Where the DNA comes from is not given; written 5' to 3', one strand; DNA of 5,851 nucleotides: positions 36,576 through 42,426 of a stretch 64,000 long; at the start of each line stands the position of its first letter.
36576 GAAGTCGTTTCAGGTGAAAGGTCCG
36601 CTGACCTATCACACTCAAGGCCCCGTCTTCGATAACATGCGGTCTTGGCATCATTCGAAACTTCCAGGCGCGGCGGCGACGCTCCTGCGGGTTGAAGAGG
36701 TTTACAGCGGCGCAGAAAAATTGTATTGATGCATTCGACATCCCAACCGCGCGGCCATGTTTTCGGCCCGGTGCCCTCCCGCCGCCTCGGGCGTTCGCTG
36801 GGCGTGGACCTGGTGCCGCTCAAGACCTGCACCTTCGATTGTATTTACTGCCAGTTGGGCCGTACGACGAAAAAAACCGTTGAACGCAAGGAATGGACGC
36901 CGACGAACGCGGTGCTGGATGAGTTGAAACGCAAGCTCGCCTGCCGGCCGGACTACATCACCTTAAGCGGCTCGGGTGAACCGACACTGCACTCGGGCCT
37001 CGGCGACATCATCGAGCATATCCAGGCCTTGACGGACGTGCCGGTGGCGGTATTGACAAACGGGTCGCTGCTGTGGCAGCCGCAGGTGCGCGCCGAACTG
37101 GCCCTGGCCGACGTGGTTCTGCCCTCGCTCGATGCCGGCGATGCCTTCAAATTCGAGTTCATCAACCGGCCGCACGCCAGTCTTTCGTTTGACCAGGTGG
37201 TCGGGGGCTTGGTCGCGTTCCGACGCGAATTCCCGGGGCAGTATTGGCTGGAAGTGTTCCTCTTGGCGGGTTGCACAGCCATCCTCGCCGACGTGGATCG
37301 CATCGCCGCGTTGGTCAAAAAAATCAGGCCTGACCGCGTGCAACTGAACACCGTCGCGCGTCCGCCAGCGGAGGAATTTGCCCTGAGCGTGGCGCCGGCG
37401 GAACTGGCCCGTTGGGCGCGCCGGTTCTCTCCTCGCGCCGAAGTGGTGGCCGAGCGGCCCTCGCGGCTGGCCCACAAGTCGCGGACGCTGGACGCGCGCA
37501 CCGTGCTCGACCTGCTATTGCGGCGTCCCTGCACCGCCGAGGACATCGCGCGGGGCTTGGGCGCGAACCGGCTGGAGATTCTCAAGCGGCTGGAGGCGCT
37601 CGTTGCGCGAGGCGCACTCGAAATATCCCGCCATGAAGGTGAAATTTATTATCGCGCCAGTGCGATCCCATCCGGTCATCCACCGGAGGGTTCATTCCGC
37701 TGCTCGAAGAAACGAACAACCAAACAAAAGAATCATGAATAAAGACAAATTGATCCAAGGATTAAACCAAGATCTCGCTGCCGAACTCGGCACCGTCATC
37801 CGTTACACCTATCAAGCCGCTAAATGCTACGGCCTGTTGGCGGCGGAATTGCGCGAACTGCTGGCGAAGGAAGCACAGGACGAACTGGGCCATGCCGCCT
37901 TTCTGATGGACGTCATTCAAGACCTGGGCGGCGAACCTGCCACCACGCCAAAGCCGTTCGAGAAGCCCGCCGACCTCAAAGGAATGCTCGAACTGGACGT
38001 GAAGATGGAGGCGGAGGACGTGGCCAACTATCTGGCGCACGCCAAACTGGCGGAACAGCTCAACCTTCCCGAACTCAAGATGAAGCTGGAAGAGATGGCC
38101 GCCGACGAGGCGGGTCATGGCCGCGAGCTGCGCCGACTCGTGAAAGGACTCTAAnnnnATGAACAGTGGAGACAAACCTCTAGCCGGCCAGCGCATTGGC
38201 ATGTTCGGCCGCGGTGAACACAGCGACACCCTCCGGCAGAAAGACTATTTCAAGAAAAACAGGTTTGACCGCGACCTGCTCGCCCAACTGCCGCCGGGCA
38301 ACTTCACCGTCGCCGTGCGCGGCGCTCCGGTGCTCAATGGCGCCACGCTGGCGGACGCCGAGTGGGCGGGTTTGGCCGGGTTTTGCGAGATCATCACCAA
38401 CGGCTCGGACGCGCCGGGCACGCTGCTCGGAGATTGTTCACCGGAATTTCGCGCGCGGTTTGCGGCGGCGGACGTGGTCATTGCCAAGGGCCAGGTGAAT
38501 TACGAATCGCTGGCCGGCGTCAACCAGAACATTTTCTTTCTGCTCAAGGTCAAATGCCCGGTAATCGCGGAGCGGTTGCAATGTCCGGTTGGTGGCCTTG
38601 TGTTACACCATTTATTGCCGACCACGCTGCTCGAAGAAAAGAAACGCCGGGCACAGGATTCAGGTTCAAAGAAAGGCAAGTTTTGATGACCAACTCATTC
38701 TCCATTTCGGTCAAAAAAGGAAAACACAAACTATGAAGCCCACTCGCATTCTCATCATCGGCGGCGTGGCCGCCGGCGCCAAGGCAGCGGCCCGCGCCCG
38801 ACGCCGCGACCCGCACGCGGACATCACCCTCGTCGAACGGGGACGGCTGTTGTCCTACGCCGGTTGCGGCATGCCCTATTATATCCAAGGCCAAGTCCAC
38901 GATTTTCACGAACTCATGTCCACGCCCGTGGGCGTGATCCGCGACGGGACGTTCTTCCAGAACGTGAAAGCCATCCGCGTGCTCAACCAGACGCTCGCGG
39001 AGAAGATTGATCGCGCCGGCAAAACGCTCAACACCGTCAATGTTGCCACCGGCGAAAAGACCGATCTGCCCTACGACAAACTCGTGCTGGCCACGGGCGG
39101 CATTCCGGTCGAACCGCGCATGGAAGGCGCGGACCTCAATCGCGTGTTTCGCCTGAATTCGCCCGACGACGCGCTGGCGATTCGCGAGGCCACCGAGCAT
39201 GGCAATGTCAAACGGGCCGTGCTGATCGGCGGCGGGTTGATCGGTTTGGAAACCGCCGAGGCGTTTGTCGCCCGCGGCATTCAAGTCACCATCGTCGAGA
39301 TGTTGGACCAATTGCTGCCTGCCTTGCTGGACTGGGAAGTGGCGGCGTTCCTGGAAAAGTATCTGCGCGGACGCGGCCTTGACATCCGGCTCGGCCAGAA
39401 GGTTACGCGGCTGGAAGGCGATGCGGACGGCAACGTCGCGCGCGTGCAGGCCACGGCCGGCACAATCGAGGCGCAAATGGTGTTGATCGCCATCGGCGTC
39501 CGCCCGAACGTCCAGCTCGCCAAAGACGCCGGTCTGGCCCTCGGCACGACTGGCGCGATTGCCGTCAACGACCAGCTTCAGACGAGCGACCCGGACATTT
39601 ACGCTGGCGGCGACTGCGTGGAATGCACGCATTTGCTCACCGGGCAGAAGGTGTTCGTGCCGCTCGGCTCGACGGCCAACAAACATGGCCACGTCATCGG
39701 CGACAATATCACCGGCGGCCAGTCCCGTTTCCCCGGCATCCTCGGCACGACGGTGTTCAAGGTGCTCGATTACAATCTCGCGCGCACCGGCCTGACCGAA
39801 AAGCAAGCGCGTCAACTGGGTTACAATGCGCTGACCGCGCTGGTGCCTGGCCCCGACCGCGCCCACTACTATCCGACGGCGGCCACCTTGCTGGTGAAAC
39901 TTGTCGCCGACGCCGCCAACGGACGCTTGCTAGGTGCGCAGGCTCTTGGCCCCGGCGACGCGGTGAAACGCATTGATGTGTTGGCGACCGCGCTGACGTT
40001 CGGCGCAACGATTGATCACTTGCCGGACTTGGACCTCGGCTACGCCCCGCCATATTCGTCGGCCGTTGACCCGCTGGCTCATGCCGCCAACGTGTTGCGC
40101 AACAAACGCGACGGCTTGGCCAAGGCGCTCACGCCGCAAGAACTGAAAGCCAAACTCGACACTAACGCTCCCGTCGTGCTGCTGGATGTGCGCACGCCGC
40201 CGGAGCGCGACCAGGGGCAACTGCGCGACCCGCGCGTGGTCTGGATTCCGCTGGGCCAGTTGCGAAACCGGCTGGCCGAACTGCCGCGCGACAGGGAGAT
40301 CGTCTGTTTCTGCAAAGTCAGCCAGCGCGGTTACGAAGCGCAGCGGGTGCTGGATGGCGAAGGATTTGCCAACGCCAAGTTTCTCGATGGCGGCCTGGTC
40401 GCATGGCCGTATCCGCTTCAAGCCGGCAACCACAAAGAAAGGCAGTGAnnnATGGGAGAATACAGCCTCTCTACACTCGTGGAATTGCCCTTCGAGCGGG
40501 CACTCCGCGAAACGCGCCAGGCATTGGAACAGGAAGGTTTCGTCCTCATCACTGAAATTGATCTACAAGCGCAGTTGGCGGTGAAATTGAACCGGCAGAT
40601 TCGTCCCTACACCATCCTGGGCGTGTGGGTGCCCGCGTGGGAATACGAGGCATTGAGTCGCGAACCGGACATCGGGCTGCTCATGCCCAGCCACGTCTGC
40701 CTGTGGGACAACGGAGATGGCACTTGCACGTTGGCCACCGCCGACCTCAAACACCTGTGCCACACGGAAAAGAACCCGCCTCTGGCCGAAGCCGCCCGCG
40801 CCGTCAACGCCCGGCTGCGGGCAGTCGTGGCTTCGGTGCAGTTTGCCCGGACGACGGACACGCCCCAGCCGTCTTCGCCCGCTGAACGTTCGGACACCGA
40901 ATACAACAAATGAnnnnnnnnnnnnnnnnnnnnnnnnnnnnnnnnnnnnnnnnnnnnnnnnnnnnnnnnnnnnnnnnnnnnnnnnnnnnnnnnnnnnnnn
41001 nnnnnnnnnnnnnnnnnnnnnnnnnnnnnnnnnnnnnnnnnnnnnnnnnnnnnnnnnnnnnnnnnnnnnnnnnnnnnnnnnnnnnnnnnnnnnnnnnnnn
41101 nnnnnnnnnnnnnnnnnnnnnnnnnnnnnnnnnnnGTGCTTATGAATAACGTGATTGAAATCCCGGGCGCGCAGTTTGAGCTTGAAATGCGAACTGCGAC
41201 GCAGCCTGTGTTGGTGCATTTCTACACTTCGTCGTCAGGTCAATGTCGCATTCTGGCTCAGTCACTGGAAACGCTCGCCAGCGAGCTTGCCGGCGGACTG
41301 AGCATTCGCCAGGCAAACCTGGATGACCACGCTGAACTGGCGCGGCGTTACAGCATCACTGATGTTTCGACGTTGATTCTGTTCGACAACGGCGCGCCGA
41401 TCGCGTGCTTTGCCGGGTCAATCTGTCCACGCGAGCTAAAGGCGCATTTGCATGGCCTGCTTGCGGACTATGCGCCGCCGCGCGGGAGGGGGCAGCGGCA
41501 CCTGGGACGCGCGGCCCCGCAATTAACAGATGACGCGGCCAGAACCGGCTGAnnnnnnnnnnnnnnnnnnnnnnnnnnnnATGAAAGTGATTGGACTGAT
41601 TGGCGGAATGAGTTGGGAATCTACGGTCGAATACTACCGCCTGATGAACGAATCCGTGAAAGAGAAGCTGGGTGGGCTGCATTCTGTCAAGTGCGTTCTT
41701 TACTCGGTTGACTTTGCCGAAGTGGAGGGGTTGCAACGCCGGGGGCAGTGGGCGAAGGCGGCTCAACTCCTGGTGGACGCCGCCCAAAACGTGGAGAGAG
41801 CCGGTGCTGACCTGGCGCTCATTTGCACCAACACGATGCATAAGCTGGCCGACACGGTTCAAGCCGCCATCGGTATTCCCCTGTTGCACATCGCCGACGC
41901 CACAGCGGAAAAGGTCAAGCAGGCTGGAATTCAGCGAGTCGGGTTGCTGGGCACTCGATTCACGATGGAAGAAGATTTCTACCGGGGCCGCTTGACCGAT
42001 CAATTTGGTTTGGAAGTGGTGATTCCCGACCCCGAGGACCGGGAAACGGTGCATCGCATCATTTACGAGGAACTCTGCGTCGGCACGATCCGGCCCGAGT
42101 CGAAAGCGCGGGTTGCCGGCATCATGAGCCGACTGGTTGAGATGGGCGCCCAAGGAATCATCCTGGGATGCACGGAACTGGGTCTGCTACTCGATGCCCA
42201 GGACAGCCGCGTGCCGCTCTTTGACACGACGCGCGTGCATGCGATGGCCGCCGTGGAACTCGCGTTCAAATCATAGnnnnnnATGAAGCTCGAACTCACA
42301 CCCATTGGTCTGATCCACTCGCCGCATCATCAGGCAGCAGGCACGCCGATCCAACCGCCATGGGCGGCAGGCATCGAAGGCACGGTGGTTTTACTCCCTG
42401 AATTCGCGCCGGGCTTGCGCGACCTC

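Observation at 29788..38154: Sigma-54-controlled cluster of NifX-like, deformylase, DUF89 and radical SAM genes: candidate undescribed cofactor or metallo-sulfur system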

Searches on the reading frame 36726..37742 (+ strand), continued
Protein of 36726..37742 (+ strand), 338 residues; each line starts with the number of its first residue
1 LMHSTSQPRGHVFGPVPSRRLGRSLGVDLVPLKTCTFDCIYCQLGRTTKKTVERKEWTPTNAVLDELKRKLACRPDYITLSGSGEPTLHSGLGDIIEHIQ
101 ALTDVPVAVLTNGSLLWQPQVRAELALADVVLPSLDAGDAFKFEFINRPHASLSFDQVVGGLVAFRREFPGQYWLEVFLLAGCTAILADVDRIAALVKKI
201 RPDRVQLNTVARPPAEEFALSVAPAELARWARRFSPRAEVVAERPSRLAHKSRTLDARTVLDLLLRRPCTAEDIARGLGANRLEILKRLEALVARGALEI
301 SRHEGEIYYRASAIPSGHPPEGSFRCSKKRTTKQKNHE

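Call 59: fold_search(model_id=the predicted structure, library=pdb)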
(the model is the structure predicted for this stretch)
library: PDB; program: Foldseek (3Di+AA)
matches with E <= 10: 1856; with E <= 0.001: 47
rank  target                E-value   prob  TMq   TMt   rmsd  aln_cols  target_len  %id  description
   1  5exk_E                6.7e-06  1.00  0.42  0.47   6.7       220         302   16  Crystal structure of M. tuberculosis lipoyl synthase with 6-thiooctanoyl peptide intermediate (released 2016-08-10)
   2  5exi                  6.7e-06  1.00  0.41  0.49   6.4       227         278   15  Crystal structure of M. tuberculosis lipoyl synthase at 2.28 A resolution (released 2016-08-10)
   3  8trw_A                7.5e-06  1.00  0.43  0.49   6.2       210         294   14  Structure of human LIAS (released 2025-06-11)
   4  8tsk_B                8.5e-06  1.00  0.40  0.45   6.0       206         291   14  Structure of human LIAS in the presence of 5'-deoxyadenosine and octanoyl-modified peptide (released 2025-06-11)
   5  6b4c_B                1.0e-05  1.00  0.41  0.51   4.8       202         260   19  Structure of Viperin from Trichoderma virens (released 2018-07-25)
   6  5exj                  1.4e-05  1.00  0.40  0.47   6.6       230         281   15  Crystal structure of M. tuberculosis lipoyl synthase at 1.64 A resolution (released 2016-08-10)
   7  6q2q_A                1.7e-05  1.00  0.42  0.48   4.9       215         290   17  Crystal structure of mouse viperin bound to uridine triphosphate and S-adenosylhomocysteine (released 2020-01-22)
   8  5exk_A                1.7e-05  1.00  0.42  0.46   6.4       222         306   15  Crystal structure of M. tuberculosis lipoyl synthase with 6-thiooctanoyl peptide intermediate (released 2016-08-10)
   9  8v0j_B                1.8e-05  1.00  0.41  0.46   6.6       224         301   13  Structure of the complex between Human LIAS and H-protein in the presence of s-adenosyl-l-methionine (released 2025-08-20)
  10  5vsm_B                2.1e-05  1.00  0.42  0.54   7.7       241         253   15  Crystal structure of viperin with bound [4Fe-4S] cluster, 5'-deoxyadenosine, and L-methionine (released 2017-06-14)
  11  5exk_C                2.1e-05  1.00  0.42  0.47   7.3       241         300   16  Crystal structure of M. tuberculosis lipoyl synthase with 6-thiooctanoyl peptide intermediate (released 2016-08-10)
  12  9c19_B                3.0e-05  1.00  0.41  0.46   6.6       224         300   13  Structure of human LIAS (released 2025-07-09)
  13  6b4c_I                3.1e-05  1.00  0.40  0.50   4.1       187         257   19  Structure of Viperin from Trichoderma virens (released 2018-07-25)
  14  9p0p                  3.5e-05  1.00  0.40  0.44   9.2       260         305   13  Crystal structure of 23S rRNA methyltransferase Cfr, apoenzyme (released 2025-07-16)
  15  5exk_I                3.8e-05  1.00  0.43  0.48   7.3       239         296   16  Crystal structure of M. tuberculosis lipoyl synthase with 6-thiooctanoyl peptide intermediate (released 2016-08-10)
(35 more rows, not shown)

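Call 65: search_solved_structures(query=L072:8776-9138:+, max_evalue=0.01)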
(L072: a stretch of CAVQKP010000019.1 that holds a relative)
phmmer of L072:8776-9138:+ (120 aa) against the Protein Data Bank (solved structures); distinct sequences matched with E-value up to 0.01: 6.
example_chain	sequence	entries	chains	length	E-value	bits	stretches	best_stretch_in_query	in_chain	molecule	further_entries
2wfb_A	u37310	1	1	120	1.7e-20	76.5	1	2-107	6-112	PUTATIVE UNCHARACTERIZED PROTEIN ORP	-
1rdu_A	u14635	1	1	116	4.6e-17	65.4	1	2-112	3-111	conserved hypothetical protein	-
1eo1_A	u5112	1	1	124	3.8e-11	46.4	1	1-107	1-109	HYPOTHETICAL PROTEIN MTH1175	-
1t3v_A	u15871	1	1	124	2.9e-09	40.3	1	6-110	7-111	conserved hypothetical protein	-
1o13_A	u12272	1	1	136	4e-09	39.9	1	6-110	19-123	probable NifB protein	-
2yx6_A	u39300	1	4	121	8.4e-07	32.4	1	1-107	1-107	Hypothetical protein PH0822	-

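Call 69: search_protein_families(library=pfam, proteins=[L007:6568-7497:+, L056:8285-8659:+, L061:9714-9977:+, L064:1311-2930:+, L084:10611-11045:+, L053:5838-6191:+, L059:5027-5821:+, L026:1442-2044:+, L053:5287-5841:+, L021:17884-18150:+], max_evalue=0.001)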
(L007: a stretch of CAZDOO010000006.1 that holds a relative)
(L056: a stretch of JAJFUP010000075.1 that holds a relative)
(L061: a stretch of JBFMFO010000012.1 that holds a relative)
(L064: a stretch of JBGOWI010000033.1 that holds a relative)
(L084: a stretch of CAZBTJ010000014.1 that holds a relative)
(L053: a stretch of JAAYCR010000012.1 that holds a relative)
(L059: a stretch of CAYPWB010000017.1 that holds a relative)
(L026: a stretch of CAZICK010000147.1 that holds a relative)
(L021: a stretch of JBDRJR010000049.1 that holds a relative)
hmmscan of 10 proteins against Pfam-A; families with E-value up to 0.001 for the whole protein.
L007:6568-7497:+ (309 aa): 12 families
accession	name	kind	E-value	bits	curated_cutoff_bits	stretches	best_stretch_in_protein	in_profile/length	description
PF01656.29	CbiA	-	1.8e-12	47.8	25.4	1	4-272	1-125/125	CobQ/CobB/MinD/ParA nucleotide binding domain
PF10609.15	ParA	-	1.1e-10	41.8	27.1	1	3-47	5-53/246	NUBPL iron-transfer P-loop NTPase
PF12838.12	Fer4_7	-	9.2e-08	32.9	27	1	67-118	1-52/52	4Fe-4S dicluster domain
PF00037.32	Fer4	-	1.1e-07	31.8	21.1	1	63-84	3-24/24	4Fe-4S binding domain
PF12837.12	Fer4_6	-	3.1e-06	27.3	25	0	98-119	3-24/24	4Fe-4S binding domain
PF13187.11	Fer4_9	-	4.1e-06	27.1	27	1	67-119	1-52/52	4Fe-4S dicluster domain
PF14697.11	Fer4_21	-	5.1e-06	27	35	1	61-120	1-58/59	4Fe-4S dicluster domain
PF13237.11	Fer4_10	-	1.5e-05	25.2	25.5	0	98-122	3-29/53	4Fe-4S dicluster domain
PF03193.22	RsgA_GTPase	-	3.2e-05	24.3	30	0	186-252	19-86/174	RsgA GTPase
PF13191.12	AAA_16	-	0.0002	22.3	32.6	0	3-36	25-62/167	AAA ATPase domain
PF13183.11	Fer4_8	-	0.00064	20.6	27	0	63-79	49-65/68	4Fe-4S dicluster domain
PF12797.12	Fer4_2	-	0.00066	19.9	24.5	0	98-115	4-21/22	4Fe-4S binding domain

L056:8285-8659:+ (124 aa): 1 family
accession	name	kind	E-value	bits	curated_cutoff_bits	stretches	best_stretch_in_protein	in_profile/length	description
PF17253.7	DUF5320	-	3.2e-21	76.8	27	1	1-117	1-99/99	Family of unknown function (DUF5320)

L061:9714-9977:+ (87 aa): 1 family
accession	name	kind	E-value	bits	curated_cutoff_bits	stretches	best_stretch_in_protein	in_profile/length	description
PF09723.15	Zn_ribbon_8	-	3.6e-05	24.1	34.4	1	1-41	1-41/41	Zinc ribbon domain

L064:1311-2930:+ (539 aa): 3 families
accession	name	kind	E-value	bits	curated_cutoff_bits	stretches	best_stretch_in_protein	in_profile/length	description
PF14574.11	RACo_C_ter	-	5e-79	265.5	27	1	294-537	3-250/261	C-terminal domain of RACo the ASKHA domain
PF17651.6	Raco_middle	-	2.2e-57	193.7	26.8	1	128-287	1-160/163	RACo middle region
PF00111.32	Fer2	-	2.1e-08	34.4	21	1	9-82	2-73/77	2Fe-2S iron-sulfur cluster binding domain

L084:10611-11045:+ (144 aa): 1 family
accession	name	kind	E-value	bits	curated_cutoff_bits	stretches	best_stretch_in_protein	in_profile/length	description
PF01592.21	NifU_N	-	2.5e-16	60.4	22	1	40-138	19-121/127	NifU-like N terminal domain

L053:5838-6191:+ (117 aa): 0 families

L059:5027-5821:+ (264 aa): 12 families
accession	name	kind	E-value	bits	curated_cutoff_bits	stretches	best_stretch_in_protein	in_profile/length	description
PF01946.23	Thi4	-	8.2e-64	215.5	26.2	1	10-235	1-235/235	Thi4 family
PF01266.30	DAO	-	4.6e-12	46.6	27.9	1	28-64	1-37/353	FAD dependent oxidoreductase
PF00890.30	FAD_binding_2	-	6.3e-12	45.8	20.4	1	28-63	1-36/414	FAD binding domain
PF13450.12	NAD_binding_8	-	2.2e-10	41.1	21.9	1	31-63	1-33/68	NAD(P)-binding Rossmann-like domain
PF01494.25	FAD_binding_3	-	5.3e-09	36.2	22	1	27-60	2-35/349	FAD binding domain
PF12831.13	FAD_oxidored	-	1e-08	35.4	27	1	28-170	1-146/416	FAD dependent oxidoreductase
PF07992.20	Pyr_redox_2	-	8.7e-08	32.4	26.1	1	28-77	2-47/291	Pyridine nucleotide-disulphide oxidoreductase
PF03486.20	HI0933_like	-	1.7e-07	31.4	50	1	28-93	2-68/244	HI0933-like protein Rossmann domain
PF00070.33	Pyr_redox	-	2.9e-05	24.9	22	1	29-58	2-31/82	Pyridine nucleotide-disulphide oxidoreductase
PF13738.12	Pyr_redox_3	-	0.00016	21.4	30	1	30-58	1-30/305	Pyridine nucleotide-disulphide oxidoreductase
PF01134.28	GIDA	-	0.00018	21.1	22.1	0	28-57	1-30/391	Glucose inhibited division protein A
PF05834.18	Lycopene_cycl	-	0.00025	20.7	23.4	1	28-57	1-32/380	Lycopene cyclase protein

L026:1442-2044:+ (200 aa): 2 families
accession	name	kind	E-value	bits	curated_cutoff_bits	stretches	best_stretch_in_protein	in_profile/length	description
PF03358.20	FMN_red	-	2.4e-29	102.3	24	1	1-154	1-143/152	NADPH-dependent FMN reductase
PF02525.22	Flavodoxin_2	-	5.4e-05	23.4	27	1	1-105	1-104/198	Flavodoxin-like fold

L053:5287-5841:+ (184 aa): 1 family
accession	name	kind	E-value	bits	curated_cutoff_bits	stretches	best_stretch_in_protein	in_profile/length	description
PF01862.21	PvlArgDC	-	1.3e-55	188.2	22.7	1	5-180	1-160/161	Pyruvoyl-dependent arginine decarboxylase (PvlArgDC)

L021:17884-18150:+ (88 aa): 2 families
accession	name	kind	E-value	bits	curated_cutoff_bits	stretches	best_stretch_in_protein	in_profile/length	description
PF01910.22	Thiamine_BP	-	3.8e-09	36.8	24.9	1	6-74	2-74/92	Thiamine-binding protein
PF07615.16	Ykof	-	7.6e-06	26.8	21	1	3-66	2-65/81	YKOF-related Family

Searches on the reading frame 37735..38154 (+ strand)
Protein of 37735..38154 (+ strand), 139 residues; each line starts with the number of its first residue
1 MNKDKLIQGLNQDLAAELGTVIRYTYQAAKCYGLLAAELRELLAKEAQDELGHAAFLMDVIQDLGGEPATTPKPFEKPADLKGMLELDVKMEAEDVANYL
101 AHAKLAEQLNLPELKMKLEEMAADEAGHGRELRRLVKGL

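Call 4: search_protein_families(library=pfam, proteins=[window:37735-38154:+], max_evalue=0.01)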
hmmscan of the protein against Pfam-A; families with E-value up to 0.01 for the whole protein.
window:37735-38154:+ (139 aa): 5 families
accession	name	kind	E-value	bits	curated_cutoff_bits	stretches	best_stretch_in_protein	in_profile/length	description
PF00210.30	Ferritin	-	5.3e-18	65.7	24.5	1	8-136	2-136/142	Ferritin-like domain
PF02915.23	Rubrerythrin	-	1.2e-09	39.1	22.8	1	85-137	3-54/137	Rubrerythrin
PF13668.12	Ferritin_2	-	2e-05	25.2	24.7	1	32-136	34-136/138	Ferritin-like domain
PF09537.16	DUF2383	-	0.00024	21.7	30.8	0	103-137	21-55/111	Domain of unknown function (DUF2383)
PF03232.19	COQ7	-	0.0011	19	23.5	0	13-68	10-63/169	Ubiquinone biosynthesis protein COQ7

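Call 6: search_protein_families(library=ncbifam, proteins=[window:37735-38154:+], max_evalue=0.01)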
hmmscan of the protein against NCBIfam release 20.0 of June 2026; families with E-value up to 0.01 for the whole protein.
window:37735-38154:+ (139 aa): 8 families
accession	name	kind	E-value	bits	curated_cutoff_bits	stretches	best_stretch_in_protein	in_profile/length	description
NF058679.1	EncB_fam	subfamily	3.9e-08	33.3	90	1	1-65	16-77/117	encapsulin nanocompartment ferritin-likeEncB family encapsulin nanocompartment ferritin-like cargo protein cargo protein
TIGR04535.1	ferrit_encaps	subfamily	4.1e-05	23.5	125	0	4-62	13-67/114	encapsulin-associated ferritin-like protein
NF009990.0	PRK13456.1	equivalog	0.0001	22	158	1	2-109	19-123/188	DNA protection protein DPS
NF007638.0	PRK10304.1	equivalog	0.00027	20.9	178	1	1-108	1-112/165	non-heme ferritin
NF040955.1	Arch_DPS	equivalog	0.00038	20.1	250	1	2-108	14-117/177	DNA protection during starvation protein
TIGR00754.1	bfr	equivalog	0.0014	18.6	125.55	1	5-103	6-105/157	bacterioferritin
NF045767.1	RuberyRbr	equivalog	0.0017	18.4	200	1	8-137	11-143/194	rubrerythrin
NF041388.1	DNAstvprot_Halo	equivalog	0.0041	17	170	0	4-82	22-100/171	DNA starvation/stationary phase protection protein DpsA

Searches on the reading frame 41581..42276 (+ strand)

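Call 4: search_protein_families(library=pfam, proteins=[window:41581-42276:+], max_evalue=0.01)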
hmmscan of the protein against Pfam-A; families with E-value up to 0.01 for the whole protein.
window:41581-42276:+ (231 aa): 2 families
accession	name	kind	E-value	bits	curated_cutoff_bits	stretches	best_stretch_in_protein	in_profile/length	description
PF01177.27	Asp_Glu_race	-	9.4e-49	166.5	31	1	7-224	1-211/211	Asp/Glu/Hydantoin racemase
PF02548.21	Pantoate_transf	-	0.0007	19.5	28.7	1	46-105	145-203/259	Ketopantoate hydroxymethyltransferase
